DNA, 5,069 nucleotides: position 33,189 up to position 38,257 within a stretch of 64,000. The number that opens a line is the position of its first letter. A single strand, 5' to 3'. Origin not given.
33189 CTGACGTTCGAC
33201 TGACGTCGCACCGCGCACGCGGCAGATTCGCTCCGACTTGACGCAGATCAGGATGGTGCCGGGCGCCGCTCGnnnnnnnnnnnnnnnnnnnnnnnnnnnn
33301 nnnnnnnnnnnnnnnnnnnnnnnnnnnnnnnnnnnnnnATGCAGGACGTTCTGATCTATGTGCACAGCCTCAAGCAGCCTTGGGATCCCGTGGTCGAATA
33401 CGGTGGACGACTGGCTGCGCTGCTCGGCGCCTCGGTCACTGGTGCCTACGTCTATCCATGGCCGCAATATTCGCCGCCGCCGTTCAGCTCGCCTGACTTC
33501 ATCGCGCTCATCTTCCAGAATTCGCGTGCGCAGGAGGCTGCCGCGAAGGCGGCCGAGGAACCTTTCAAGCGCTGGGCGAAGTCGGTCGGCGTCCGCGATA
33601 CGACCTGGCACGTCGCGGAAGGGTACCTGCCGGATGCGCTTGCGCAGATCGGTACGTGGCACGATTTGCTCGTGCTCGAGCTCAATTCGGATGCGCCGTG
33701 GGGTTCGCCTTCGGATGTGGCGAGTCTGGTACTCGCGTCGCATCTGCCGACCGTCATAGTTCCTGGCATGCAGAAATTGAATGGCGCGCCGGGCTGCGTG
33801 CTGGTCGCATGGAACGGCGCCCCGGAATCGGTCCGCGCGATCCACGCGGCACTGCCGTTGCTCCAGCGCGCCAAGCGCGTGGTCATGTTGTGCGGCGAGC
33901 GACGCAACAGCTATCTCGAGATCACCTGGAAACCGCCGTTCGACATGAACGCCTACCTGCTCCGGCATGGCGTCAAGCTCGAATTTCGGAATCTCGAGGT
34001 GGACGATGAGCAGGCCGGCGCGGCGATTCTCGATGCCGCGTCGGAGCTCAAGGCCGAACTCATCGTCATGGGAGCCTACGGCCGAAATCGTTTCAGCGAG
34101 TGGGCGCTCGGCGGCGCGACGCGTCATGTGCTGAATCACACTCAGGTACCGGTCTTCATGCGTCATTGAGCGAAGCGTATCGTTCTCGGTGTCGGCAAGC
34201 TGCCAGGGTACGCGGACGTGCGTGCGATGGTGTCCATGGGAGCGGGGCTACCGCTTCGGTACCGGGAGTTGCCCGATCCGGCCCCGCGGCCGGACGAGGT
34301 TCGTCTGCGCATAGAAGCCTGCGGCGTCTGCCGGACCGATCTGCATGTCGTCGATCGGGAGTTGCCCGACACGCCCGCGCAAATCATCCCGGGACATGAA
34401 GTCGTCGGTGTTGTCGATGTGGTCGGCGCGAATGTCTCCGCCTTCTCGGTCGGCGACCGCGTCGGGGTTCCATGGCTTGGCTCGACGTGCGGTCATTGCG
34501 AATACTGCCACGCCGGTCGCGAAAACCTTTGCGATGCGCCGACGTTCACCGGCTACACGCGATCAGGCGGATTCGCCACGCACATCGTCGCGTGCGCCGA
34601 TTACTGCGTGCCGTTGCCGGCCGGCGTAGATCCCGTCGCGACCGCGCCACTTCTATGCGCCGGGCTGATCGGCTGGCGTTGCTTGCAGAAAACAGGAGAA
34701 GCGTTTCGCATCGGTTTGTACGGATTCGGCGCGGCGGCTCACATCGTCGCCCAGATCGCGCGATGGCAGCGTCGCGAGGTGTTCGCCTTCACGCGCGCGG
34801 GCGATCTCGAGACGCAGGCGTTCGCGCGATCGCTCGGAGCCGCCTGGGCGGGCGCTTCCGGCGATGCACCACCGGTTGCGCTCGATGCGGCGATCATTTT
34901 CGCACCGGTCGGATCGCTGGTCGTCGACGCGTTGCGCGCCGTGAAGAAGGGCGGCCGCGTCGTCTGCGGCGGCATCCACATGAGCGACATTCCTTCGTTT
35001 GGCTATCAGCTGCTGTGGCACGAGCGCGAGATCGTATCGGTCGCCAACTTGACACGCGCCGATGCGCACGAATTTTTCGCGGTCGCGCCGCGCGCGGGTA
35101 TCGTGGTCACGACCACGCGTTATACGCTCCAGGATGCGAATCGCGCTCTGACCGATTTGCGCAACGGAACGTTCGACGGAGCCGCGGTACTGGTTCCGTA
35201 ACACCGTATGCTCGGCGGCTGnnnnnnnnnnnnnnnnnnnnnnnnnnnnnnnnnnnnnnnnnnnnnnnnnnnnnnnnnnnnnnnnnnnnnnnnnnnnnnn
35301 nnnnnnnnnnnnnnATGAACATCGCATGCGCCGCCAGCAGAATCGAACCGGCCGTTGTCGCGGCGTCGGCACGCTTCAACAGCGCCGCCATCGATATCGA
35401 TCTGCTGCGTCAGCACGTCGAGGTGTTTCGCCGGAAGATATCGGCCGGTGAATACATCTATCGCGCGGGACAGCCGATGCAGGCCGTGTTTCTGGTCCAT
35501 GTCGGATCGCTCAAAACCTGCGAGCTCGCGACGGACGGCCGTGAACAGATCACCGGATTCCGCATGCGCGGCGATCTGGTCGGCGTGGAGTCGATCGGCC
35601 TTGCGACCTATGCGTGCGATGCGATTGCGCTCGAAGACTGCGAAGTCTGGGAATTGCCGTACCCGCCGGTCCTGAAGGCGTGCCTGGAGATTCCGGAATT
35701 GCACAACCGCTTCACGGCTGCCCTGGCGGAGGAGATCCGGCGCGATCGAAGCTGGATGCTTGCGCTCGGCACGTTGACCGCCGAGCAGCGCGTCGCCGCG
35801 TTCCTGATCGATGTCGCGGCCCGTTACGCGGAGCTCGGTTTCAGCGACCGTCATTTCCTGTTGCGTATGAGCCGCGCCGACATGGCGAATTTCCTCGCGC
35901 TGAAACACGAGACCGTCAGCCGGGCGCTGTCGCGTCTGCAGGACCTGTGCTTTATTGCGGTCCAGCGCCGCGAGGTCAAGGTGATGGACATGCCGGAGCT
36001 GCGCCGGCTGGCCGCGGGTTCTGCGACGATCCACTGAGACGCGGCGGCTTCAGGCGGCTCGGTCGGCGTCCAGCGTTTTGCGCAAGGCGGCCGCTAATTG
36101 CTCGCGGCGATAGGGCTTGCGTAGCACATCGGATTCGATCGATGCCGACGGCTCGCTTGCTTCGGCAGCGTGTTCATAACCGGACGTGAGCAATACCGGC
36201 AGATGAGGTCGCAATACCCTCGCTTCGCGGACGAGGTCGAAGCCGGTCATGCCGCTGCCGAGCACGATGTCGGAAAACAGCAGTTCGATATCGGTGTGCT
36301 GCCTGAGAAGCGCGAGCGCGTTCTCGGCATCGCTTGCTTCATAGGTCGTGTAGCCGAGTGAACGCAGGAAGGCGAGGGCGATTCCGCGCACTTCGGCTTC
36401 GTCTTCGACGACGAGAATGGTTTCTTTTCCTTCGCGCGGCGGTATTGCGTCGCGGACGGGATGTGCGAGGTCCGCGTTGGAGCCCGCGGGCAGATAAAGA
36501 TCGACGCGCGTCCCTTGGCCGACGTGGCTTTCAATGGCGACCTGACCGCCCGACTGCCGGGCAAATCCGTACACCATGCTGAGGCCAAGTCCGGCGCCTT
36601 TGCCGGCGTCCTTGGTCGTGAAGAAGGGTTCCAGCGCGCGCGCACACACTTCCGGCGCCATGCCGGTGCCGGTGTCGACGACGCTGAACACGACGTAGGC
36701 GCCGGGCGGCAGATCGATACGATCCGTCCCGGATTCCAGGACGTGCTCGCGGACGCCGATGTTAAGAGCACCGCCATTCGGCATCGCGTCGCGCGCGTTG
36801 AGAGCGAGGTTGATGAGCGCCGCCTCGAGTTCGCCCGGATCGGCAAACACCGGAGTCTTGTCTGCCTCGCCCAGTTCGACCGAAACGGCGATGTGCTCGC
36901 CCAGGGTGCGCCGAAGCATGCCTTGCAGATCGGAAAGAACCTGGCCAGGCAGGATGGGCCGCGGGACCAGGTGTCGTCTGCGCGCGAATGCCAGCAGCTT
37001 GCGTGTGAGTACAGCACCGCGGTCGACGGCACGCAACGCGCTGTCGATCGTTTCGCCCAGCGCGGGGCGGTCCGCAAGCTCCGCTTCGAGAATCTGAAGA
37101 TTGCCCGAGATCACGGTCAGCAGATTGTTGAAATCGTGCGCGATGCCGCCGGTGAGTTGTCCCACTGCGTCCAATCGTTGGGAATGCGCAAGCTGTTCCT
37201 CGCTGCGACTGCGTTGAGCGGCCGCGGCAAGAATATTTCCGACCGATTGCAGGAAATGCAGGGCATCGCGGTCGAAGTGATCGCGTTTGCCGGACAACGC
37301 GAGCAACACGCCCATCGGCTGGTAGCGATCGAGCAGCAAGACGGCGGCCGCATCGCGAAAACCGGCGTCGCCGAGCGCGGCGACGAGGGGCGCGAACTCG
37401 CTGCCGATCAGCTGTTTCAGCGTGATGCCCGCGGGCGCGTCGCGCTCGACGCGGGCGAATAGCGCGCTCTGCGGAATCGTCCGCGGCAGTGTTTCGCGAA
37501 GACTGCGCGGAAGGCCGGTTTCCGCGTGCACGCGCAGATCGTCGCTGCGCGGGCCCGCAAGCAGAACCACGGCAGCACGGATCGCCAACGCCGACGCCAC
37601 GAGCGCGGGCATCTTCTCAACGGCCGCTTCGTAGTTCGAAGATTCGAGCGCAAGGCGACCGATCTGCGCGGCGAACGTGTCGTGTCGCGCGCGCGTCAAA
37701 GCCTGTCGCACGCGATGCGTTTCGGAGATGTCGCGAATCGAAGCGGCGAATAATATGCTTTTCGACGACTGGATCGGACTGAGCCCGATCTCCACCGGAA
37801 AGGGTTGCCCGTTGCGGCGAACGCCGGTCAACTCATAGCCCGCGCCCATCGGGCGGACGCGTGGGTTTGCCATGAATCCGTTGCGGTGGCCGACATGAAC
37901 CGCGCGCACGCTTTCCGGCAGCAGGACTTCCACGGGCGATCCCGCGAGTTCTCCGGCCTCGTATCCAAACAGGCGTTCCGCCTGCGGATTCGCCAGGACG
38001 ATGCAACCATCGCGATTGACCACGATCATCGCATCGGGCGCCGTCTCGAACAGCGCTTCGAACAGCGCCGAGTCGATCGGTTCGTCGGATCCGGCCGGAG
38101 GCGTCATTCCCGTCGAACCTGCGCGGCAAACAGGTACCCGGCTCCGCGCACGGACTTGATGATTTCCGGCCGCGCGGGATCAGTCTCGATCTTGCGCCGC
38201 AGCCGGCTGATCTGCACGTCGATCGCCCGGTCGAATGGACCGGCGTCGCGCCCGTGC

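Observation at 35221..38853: Rhizobial-style hFixL-FxkR-FixK oxygen cascade, complete with a K-box, in a probable gammaproteobacterium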

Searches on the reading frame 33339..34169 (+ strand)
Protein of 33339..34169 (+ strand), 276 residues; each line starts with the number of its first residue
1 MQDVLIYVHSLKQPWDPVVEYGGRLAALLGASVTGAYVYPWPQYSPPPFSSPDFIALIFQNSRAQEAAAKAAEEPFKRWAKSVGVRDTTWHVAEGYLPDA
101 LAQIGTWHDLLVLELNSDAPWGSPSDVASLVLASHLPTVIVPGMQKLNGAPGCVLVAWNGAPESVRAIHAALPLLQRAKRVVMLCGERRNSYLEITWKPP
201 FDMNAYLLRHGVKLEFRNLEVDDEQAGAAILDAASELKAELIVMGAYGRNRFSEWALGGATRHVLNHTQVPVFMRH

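Call 3: search_protein_families(library=pfam, proteins=[window:33339-34169:+])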
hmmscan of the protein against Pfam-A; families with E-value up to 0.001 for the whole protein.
window:33339-34169:+ (276 aa): 1 family
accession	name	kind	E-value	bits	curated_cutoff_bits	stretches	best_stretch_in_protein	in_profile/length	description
PF00582.32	Usp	-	8.1e-15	56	24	1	219-274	84-139/141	Universal stress protein family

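Call 4: search_protein_families(library=ncbifam, proteins=[window:33339-34169:+])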
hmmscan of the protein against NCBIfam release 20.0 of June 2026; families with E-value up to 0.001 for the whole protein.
window:33339-34169:+ (276 aa): 1 family
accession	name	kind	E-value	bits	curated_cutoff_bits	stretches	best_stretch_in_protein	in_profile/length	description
NF008380.0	PRK11175.1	equivalog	7.4e-05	21.9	227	1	209-270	233-294/313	universal stress protein UspE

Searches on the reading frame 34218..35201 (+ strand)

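Call 3: search_protein_families(library=pfam, proteins=[window:34218-35201:+])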
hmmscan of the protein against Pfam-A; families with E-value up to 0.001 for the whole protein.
window:34218-35201:+ (327 aa): 1 family
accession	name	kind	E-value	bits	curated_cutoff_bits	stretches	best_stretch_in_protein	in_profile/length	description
PF08240.17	ADH_N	-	2.3e-29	102.2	23.5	1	25-134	2-103/104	Alcohol dehydrogenase GroES-like domain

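Call 4: search_protein_families(library=ncbifam, proteins=[window:34218-35201:+])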
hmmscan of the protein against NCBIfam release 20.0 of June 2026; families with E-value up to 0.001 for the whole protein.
window:34218-35201:+ (327 aa): 21 families
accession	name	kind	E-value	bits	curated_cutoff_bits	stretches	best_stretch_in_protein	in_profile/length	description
TIGR02822.1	adh_fam_2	subfamily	2.7e-101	338.9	283.5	1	12-326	14-329/329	zinc-binding alcohol dehydrogenase family protein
NF047908.1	AldhRedAhr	equivalog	5.5e-49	166.9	470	1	3-318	6-326/335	NADPH-dependent aldehyde reductase Ahr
NF006940.0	PRK09422.1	equivalog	2.5e-44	151.6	344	1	25-325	24-333/338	alcohol dehydrogenase AdhP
NF010344.0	PRK13771.1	subfamily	1.8e-27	96.2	349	1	1-323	1-329/334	putative alcohol dehydrogenase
NF041172.1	AcrlCoa_red_Thmprot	equivalog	8.7e-24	84.1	500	1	1-320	1-327/334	acryloyl-CoA reductase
NF041097.1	keto_inos_dh_IolM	equivalog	2.1e-23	82.7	450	1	15-133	42-167/389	scyllo-inosose 3-dehydrogenase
NF007489.0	PRK10083.1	equivalog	5.8e-22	78.1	376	1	15-138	14-136/339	Zn-dependent oxidoreductase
TIGR03989.1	Rxyl_3153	subfamily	1.7e-21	76.9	440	1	14-107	15-107/370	NDMA-dependent alcohol dehydrogenase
NF003808.0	PRK05396.1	equivalog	3.1e-21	75.6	380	1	1-138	1-140/341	L-threonine 3-dehydrogenase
TIGR00692.1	tdh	equivalog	3.4e-19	69.1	458.35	1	15-140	13-140/340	L-threonine 3-dehydrogenase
TIGR02818.1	adh_III_F_hyde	equivalog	4.3e-19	68.8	543.95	1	2-107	3-107/368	S-(hydroxymethyl)glutathione dehydrogenase/class III alcohol dehydrogenase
TIGR03201.1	dearomat_had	equivalog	3.3e-17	62.6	338.65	1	8-131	6-128/349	6-hydroxycyclohex-1-ene-1-carbonyl-CoA dehydrogenase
TIGR03451.1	mycoS_dep_FDH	equivalog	7.2e-17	61.2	512.9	1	2-105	3-104/358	S-(hydroxymethyl)mycothiol dehydrogenase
TIGR02824.1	quinone_pig3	subfamily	1.4e-13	50.6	296.8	1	8-108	10-109/325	putative NAD(P)H quinone oxidoreductase, PIG3 family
TIGR03366.1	HpnZ_proposed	hypoth_equivalog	2.7e-12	46.5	328.1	1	21-209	1-202/315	putative phosphonate catabolism associated alcohol dehydrogenase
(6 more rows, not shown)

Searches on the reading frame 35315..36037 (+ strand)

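Call 3: search_protein_families(library=pfam, proteins=[window:35315-36037:+])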
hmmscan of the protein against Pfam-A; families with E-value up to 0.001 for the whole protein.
window:35315-36037:+ (240 aa): 3 families
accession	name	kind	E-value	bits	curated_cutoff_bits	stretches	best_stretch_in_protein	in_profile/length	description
PF00027.35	cNMP_binding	-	1.5e-17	63.8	27.5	1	40-122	2-85/89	Cyclic nucleotide-binding domain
PF13545.12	HTH_Crp_2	-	9.8e-15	54.7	27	1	158-232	1-70/70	Crp-like helix-turn-helix domain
PF00325.26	Crp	-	7.1e-08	32.5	21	1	183-209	1-27/32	Bacterial regulatory proteins, crp family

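Call 4: search_protein_families(library=ncbifam, proteins=[window:35315-36037:+])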
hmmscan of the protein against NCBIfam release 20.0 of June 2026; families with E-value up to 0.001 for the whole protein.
window:35315-36037:+ (240 aa): 9 families
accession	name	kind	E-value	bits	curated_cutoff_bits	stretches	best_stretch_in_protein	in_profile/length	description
NF008365.0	PRK11161.1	subfamily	2.7e-43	148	228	1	26-236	37-246/250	fumarate/nitrate reduction transcriptional regulator Fnr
NF050806.1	TransRegFixKCaul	equivalog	9.8e-26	90.3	300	1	40-233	26-214/215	transcriptional regulator FixK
NF045989.1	TransRegFnrLRhodb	equivalog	4.1e-23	81.9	300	1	37-232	36-234/245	transcriptional regulator FnrL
NF008732.0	PRK11753.1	equivalog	1.3e-11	44.3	266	1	31-224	19-211/214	cAMP-activated global transcriptional regulator CRP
NF052518.1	TransRegLdrP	equivalog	2e-10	41.1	300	1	42-234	4-189/195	transcriptional regulator LdrP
NF053664.1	TransRegPtrACyano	equivalog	1.2e-08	34.5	300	1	56-224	28-190/196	Crp/Fnr family transcriptional regulator PtrA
TIGR03697.1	NtcA_cyano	equivalog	7.6e-05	22.6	244.95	1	45-226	1-185/193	global nitrogen regulator NtcA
NF041163.2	encap_f2b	equivalog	0.00017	20.9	400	1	28-139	85-199/450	family 2B encapsulin nanocompartment shell protein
NF006901.0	PRK09392.1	equivalog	0.00072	18.9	211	1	151-237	144-225/236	transcriptional activator FtrB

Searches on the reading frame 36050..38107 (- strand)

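Call 3: search_protein_families(library=pfam, proteins=[window:36050-38107:-])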
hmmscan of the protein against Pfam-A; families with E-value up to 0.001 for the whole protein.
window:36050-38107:- (685 aa): 10 families
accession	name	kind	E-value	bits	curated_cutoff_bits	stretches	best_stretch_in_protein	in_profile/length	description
PF02518.31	HATPase_c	-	1.5e-17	64.4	26.4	1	423-541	2-109/111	Histidine kinase-, DNA gyrase B-, and HSP90-like ATPase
PF13426.13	PAS_9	-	5.5e-15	55.9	27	1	24-129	1-103/103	PAS domain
PF00989.32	PAS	-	5.6e-14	52.6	22.6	1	15-127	2-113/113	PAS fold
PF00072.30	Response_reg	-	5.9e-14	52.6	30.2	1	564-675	1-110/111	Response regulator receiver domain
PF13188.13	PAS_8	-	4.6e-11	42.6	21.8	1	15-65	2-49/65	PAS domain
PF00512.31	HisKA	-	4.7e-09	36.6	26.9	1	316-378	3-64/66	His Kinase A (phospho-acceptor) domain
PF08448.16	PAS_4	-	1.6e-08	35.2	23.1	1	20-132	1-110/110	PAS fold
PF24820.1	Diguanyl_cycl_sensor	-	2.6e-05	24.6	28.1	1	22-119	4-103/109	Diguanylate cyclase-like sensor domain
PF01590.32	GAF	-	0.00071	20.6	22.4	0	234-296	70-132/133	GAF domain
PF13185.12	GAF_2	-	0.00083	20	28.6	0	178-296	22-134/136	GAF domain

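Call 4: search_protein_families(library=ncbifam, proteins=[window:36050-38107:-])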
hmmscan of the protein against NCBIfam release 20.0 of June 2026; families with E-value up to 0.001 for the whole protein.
window:36050-38107:- (685 aa): 100 families (the best 25 are shown)
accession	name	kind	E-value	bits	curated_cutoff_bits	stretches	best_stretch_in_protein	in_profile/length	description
NF010076.0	PRK13557.1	subfamily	2.1e-114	382.9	631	1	297-682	145-536/540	histidine kinase famiy protein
NF046020.1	HisKinCckABruc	equivalog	3.6e-92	309.7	1000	1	299-680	464-868/868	cell cycle histidine kinase CckA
NF046026.1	HisKinCckACaul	equivalog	1.6e-75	254.5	1000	1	298-675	285-672/678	cell cycle histidine kinase CckA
NF010411.0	PRK13837.1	equivalog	2.2e-67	227.7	647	1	134-684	267-817/828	two-component system VirA-like sensor kinase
NF008468.0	PRK11360.1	equivalog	4.6e-46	157.4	646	2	296-544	377-611/616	two-component system sensor histidine kinase AtoS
NF052573.1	HisKinEspAMyxo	equivalog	8.9e-38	129.8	1400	1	298-631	367-700/755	serine histidine kinase EspA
NF052574.1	HisKinEspCMyxo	equivalog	9.1e-35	120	1200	1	301-680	403-784/785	serine histidine kinase EspC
NF041777.1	sens_FixL_Rhizob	equivalog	1.8e-33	116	850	2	17-139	126-248/485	sensor protein FixL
NF047466.1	hybrid_RR_LvrB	exception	4.1e-28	98.6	500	1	281-541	118-376/377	hybrid histidine kinase/response regulator LvrB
NF007688.0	PRK10364.1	equivalog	2e-26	92.7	479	1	299-541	222-451/460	two-component system sensor histidine kinase ZraS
TIGR00229.1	sensory_box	domain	8.1e-22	77.7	22.9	1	14-137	5-126/126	PAS domain S-box protein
NF038348.1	T2SS_HK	subfamily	4.3e-21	75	450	1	423-540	468-572/574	histidine kinase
TIGR02916.1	PEP_his_kin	equivalog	7.4e-21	74.4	300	1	267-540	427-679/679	XrtA/PEP-CTERM system histidine kinase PrsK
TIGR02956.1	TMAO_torS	equivalog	1.2e-20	73.3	676.5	1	384-682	536-823/967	TMAO reductase system sensor histidine kinase/response regulator TorS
TIGR02966.1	phoR_proteo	equivalog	4.2e-18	65.5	334.2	1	321-535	120-329/333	phosphate regulon sensor histidine kinase PhoR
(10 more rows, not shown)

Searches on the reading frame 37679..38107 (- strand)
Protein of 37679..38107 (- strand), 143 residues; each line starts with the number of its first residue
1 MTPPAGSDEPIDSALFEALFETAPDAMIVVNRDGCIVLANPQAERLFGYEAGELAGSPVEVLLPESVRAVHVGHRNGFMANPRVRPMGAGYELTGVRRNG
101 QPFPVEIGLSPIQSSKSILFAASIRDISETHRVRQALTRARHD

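Call 19: search_solved_structures(query=window:37679-38107:-, max_evalue=0.01, show_alignments=3)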
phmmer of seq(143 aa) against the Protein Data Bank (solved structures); distinct sequences matched with E-value up to 0.01: 18.
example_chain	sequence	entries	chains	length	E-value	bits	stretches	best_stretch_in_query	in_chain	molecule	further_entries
10jx_A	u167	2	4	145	6.7e-20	74.8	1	8-128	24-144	Multi-sensor signal transduction histidine kinase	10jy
2cmn_A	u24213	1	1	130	1e-17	67.7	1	18-136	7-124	SENSOR PROTEIN FIXL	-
1y28_A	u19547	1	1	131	1.8e-17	66.9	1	18-136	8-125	Sensor protein fixL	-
1dp6_A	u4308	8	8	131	1.8e-17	66.9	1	18-136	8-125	FIXL PROTEIN | SENSOR PROTEIN FIXL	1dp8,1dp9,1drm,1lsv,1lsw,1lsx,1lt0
8js5_A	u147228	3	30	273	5.1e-17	65.4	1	17-135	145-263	Sensor protein FixL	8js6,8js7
1xj4_A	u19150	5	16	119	1.8e-16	63.6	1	22-135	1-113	Sensor protein fixL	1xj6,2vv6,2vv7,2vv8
1d06_A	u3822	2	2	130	4.6e-16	62.3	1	16-127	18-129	nitrogen fixation regulatory protein fixL | FIXL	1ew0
1xj2_A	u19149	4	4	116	7.2e-15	58.5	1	25-135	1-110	Sensor protein fixL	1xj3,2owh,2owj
1v9y_A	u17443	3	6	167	1.9e-10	44.1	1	7-130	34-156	Heme pas sensor protein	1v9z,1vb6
9bgv_A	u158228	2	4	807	3.7e-10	43.2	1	7-130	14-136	Oxygen sensor protein DosP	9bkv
9cdr_A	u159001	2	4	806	4.3e-10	43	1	7-130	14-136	Oxygen sensor protein DosP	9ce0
1s66_L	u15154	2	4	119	1.3e-09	41.4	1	12-128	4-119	Hypothetical protein yddU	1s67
9clo_A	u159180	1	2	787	4.3e-09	39.8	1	16-130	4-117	Oxygen sensor protein DosP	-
9cmf_A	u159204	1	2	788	5.1e-09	39.5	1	16-130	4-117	Oxygen sensor protein DosP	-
9qq6_A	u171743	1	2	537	0.00014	25.2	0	3-139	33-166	histidine kinase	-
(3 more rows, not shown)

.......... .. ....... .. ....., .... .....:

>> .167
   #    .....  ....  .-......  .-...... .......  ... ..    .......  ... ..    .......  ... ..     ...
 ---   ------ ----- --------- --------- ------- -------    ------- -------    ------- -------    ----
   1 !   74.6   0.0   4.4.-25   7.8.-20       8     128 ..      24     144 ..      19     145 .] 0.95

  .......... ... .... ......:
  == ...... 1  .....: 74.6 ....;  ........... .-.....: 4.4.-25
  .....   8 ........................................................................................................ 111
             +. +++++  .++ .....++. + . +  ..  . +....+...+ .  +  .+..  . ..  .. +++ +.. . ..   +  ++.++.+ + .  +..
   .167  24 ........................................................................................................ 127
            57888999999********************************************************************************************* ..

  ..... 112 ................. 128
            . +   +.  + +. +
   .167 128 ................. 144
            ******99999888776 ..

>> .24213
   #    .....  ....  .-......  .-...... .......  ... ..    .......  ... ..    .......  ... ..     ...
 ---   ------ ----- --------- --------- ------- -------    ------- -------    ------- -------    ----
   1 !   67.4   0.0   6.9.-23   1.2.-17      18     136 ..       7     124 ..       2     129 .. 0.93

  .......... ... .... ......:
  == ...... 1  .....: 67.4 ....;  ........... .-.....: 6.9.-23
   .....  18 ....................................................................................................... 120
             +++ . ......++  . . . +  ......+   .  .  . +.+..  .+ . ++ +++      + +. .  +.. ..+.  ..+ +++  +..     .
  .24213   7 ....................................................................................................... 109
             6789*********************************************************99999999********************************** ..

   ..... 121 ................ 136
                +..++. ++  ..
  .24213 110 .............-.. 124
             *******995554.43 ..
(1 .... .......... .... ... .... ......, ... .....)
